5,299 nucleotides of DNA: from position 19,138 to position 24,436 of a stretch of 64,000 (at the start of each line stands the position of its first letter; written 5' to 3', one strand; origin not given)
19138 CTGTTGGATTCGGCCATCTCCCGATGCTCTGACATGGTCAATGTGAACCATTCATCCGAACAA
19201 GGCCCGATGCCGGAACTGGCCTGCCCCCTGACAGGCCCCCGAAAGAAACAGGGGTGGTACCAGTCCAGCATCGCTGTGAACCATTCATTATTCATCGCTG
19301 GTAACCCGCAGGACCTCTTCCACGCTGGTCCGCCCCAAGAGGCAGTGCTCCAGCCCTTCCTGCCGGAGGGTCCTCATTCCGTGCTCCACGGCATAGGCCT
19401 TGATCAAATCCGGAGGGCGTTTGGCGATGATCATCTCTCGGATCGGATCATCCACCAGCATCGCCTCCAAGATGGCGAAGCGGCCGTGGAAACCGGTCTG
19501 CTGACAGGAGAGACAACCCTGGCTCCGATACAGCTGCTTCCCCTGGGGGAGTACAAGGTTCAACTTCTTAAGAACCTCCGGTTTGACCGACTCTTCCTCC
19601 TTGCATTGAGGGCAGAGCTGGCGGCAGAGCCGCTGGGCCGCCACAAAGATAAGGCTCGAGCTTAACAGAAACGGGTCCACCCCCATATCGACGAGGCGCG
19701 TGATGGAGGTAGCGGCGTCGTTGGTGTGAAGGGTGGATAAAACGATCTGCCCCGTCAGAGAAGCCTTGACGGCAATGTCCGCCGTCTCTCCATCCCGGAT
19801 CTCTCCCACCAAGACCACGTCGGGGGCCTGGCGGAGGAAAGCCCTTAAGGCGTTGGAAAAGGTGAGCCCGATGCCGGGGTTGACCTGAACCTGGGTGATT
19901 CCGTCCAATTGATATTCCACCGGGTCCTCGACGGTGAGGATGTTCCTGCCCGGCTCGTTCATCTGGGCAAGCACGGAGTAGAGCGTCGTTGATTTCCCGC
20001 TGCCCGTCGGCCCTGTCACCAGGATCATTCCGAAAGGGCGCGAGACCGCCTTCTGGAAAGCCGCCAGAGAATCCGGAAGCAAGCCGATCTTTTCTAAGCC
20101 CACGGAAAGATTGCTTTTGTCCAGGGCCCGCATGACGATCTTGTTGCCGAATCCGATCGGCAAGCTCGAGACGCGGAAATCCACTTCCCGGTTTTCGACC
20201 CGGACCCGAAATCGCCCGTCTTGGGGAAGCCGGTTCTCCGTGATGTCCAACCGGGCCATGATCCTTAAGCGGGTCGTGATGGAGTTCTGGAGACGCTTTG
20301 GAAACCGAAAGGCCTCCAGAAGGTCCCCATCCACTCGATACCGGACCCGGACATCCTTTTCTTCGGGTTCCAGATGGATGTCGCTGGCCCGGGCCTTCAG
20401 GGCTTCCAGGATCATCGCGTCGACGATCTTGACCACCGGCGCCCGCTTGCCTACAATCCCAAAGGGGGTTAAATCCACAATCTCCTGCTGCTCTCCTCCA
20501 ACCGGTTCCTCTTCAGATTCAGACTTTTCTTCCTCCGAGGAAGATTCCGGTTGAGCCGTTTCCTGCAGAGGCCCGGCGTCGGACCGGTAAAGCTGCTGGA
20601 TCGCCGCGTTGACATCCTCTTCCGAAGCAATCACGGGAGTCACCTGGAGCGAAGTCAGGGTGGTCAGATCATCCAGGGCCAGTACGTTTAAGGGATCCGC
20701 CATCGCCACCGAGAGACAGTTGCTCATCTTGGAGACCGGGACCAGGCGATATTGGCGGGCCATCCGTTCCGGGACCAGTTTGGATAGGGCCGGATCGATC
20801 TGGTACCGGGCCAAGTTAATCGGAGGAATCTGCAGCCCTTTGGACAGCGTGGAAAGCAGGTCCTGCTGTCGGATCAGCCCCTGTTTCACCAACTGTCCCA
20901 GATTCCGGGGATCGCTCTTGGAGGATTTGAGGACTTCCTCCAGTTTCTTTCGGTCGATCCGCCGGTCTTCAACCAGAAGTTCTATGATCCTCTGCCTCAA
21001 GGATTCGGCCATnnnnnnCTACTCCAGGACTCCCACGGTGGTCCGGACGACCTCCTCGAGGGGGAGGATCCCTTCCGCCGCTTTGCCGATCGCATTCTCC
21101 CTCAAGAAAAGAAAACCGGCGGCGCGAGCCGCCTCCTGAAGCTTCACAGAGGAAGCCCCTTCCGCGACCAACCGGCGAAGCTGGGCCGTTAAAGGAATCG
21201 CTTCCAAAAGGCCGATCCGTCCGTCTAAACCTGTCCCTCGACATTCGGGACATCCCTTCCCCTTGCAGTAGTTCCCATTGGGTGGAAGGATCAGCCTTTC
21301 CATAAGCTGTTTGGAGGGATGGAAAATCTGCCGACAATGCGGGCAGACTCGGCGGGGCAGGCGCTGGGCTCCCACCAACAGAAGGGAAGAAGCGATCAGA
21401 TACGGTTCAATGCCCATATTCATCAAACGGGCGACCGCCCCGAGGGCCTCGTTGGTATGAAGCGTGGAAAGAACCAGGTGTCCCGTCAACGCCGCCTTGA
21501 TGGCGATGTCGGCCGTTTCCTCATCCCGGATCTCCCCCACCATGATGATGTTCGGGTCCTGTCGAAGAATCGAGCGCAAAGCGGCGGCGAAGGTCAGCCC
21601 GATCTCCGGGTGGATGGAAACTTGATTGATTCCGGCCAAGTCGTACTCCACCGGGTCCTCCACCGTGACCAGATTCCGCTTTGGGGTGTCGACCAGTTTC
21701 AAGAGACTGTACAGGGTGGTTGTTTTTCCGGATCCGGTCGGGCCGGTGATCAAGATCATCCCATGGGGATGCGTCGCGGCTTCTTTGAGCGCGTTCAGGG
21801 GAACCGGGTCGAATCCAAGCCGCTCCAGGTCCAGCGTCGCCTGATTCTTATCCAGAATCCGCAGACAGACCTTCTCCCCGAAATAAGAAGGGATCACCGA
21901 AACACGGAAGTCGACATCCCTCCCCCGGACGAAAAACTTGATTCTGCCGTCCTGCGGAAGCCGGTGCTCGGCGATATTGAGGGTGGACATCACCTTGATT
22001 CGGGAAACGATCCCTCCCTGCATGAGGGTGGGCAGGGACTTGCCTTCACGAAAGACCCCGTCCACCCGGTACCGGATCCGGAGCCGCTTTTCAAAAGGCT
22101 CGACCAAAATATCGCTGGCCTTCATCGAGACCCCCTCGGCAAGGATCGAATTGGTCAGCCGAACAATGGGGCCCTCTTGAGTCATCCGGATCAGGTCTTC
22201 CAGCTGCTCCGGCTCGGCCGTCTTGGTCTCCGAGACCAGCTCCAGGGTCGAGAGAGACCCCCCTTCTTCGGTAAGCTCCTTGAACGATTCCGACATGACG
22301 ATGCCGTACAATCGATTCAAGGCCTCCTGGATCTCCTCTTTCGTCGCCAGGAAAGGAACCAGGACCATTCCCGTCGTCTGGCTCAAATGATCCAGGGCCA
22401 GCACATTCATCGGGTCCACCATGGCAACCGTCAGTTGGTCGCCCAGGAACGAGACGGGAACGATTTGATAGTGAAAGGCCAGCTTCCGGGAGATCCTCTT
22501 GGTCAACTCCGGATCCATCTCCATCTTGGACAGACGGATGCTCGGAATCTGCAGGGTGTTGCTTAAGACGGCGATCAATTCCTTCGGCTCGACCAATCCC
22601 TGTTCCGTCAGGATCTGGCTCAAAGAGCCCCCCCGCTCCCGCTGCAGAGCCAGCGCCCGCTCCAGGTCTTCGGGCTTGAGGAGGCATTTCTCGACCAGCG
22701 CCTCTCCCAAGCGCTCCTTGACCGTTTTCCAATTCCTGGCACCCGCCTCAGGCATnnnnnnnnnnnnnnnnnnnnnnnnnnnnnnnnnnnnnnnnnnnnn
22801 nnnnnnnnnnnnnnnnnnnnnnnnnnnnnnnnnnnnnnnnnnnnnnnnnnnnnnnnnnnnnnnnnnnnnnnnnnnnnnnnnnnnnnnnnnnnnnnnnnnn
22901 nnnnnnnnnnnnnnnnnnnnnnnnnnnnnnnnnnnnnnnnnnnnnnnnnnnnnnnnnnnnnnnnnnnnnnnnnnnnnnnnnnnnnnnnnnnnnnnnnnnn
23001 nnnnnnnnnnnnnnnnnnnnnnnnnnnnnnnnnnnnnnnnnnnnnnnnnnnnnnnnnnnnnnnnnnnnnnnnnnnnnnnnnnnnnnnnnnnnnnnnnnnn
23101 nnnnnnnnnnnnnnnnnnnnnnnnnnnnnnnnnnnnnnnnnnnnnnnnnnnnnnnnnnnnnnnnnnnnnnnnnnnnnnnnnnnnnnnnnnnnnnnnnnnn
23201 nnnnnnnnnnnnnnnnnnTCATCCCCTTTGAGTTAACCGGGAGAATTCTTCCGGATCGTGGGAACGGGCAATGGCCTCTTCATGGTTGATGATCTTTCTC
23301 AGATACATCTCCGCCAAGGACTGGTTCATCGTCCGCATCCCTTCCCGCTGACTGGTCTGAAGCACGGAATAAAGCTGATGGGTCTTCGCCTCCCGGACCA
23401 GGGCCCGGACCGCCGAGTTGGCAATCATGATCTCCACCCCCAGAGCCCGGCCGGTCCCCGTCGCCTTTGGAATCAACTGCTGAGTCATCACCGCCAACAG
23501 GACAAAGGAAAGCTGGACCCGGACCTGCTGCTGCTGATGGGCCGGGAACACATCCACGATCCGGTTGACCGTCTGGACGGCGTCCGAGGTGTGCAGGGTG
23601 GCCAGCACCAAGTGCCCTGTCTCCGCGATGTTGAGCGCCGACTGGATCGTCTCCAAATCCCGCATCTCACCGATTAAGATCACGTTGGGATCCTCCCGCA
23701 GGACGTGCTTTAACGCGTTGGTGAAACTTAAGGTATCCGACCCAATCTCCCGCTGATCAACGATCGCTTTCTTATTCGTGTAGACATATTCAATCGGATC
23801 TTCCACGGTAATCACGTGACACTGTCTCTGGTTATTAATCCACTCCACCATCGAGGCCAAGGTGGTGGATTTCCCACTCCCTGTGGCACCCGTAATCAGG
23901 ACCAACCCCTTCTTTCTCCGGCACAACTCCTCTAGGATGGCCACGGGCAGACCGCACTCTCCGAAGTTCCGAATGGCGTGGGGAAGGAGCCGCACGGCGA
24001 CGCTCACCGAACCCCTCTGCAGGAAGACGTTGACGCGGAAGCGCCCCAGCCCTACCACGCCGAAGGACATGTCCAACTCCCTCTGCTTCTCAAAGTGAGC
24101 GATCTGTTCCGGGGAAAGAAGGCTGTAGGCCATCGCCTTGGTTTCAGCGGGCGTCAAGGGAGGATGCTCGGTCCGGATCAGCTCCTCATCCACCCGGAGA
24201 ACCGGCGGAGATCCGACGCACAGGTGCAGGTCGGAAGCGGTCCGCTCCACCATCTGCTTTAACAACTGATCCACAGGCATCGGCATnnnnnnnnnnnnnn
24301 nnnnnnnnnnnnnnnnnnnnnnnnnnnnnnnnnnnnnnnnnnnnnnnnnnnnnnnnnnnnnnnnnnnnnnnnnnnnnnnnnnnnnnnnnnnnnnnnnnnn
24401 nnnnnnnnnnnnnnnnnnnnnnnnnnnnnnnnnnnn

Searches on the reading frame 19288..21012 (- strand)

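Call 38: search_protein_families(library=pfam, proteins=[window:19288-21012:-], max_evalue=0.00001)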
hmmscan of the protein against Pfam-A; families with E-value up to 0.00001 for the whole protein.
window:19288-21012:- (574 aa): 2 families
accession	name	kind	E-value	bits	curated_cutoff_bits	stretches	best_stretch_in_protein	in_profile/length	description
PF00437.27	T2SSE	-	9.7e-134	446.1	24.9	1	190-569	5-370/370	Type II/IV secretion system protein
PF05157.20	MshEN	-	9.6e-22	77.2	23.1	1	60-146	1-88/90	MshEN domain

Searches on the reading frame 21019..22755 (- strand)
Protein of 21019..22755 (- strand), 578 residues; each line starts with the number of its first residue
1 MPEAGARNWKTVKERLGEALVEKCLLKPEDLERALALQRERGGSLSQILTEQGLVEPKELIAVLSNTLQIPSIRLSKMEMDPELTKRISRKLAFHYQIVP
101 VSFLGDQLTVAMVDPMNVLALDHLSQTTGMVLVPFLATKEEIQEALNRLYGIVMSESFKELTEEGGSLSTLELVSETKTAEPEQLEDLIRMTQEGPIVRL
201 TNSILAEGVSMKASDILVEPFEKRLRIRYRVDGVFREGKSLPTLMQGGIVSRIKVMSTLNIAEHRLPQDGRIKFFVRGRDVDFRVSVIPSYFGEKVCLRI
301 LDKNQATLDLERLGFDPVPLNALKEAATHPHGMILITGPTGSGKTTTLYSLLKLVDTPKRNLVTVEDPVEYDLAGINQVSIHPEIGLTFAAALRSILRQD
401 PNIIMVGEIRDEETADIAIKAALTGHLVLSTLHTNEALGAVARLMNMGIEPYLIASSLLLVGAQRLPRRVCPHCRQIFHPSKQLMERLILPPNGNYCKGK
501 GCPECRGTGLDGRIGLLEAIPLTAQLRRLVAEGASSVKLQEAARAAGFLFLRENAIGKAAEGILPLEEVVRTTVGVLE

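Call 17: search_protein_families(library=ncbifam, proteins=[window:21019-22755:-], max_evalue=0.00001)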
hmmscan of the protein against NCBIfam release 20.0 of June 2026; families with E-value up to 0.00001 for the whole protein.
window:21019-22755:- (578 aa): 20 families
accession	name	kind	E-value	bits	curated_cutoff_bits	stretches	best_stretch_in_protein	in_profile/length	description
TIGR02538.1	type_IV_pilB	equivalog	3.5e-183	610.3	675.65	1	16-574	2-563/564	type IV-A pilus assembly ATPase PilB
TIGR02533.1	type_II_gspE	equivalog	5.6e-171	569.5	630.25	1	86-573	2-486/486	type II secretion system ATPase GspE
NF007755.0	PRK10436.1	equivalog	7.1e-129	430.5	617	1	90-572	11-458/465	type II secretion system protein GspE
NF053534.1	T4PilAsmATPsTfpB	equivalog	8e-125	417.4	850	1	49-572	57-581/584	type IV pilus assembly ATPase TfpB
NF041000.1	ATPase_ComGA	equivalog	2e-72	243.4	300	1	203-466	2-264/267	competence type IV pilus ATPase ComGA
TIGR01420.1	pilT_fam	subfamily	4.8e-48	164.1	319.1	1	202-447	3-242/343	PilT/PilU family type 4a pilus ATPase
TIGR02525.1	plasmid_TraJ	equivalog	2.4e-28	99.2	368.3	1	277-447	96-272/372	plasmid transfer ATPase TraJ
TIGR02524.1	dot_icm_DotB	equivalog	5.8e-21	75.1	463.3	1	322-445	125-257/358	Dot/Icm type IV secretion system ATPase DotB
TIGR02782.1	TrbB_P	equivalog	1.8e-16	60.3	304.55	1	327-446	132-254/303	P-type conjugative transfer ATPase TrbB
TIGR02788.1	VirB11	equivalog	7.4e-16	58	249.95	1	331-448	144-266/308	P-type DNA transfer ATPase VirB11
NF008411.1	PRK11234.1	equivalog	7.7e-16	57.6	1170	1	14-157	482-624/723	cyclic di-3',5'-guanylate-activated glycosyltransferase NfrB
NF058587.1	archaellum_moto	equivalog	1.7e-15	56.8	550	1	334-447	278-396/527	archaellum flagellar ATPase motor FlaI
NF010469.0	PRK13894.1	subfamily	2e-15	57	508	1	326-446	144-266/320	conjugal transfer ATPase TrbB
NF010407.0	PRK13833.1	subfamily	8.7e-15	54.9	499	1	333-448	146-263/323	conjugal transfer protein TrbB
TIGR03819.1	heli_sec_ATPase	hypoth_equivalog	1.6e-14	53.9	373.15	1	290-449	136-302/340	TadA family conjugal transfer-associated ATPase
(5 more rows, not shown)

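Call 22: find_encoding_contigs(protein=window:21019-22755:-, flank=10000, max_places=10)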
Protein window:21019-22755:- (578 aa): 2 contigs read that carry it; 2 places shown.
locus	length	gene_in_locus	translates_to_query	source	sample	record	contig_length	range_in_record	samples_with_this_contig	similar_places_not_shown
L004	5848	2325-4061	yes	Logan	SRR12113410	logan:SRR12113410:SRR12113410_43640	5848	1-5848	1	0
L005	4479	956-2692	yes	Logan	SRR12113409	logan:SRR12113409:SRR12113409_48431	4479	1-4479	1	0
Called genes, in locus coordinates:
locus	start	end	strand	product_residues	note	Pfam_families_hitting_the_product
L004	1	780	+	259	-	?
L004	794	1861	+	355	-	PF00437:T2SSE, PF13401:AAA_22 (weak), PF25199:nSTAND_NTPase5 (faint)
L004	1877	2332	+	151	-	PF05157:MshEN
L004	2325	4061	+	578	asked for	PF05157:MshEN, PF00437:T2SSE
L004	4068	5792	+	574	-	PF05157:MshEN, PF00437:T2SSE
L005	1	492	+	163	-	?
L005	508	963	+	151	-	PF05157:MshEN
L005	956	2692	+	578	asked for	PF05157:MshEN, PF00437:T2SSE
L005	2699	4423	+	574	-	PF05157:MshEN, PF00437:T2SSE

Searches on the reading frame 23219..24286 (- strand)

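Call 38: search_protein_families(library=pfam, proteins=[window:23219-24286:-], max_evalue=0.00001)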
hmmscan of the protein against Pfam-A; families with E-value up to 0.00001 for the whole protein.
window:23219-24286:- (355 aa): 2 families
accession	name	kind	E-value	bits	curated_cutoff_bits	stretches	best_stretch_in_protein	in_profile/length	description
PF00437.27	T2SSE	-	1.5e-43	149.4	24.9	1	5-297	12-297/370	Type II/IV secretion system protein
PF13401.12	AAA_22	-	5.8e-06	27.1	27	1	124-211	3-96/130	AAA domain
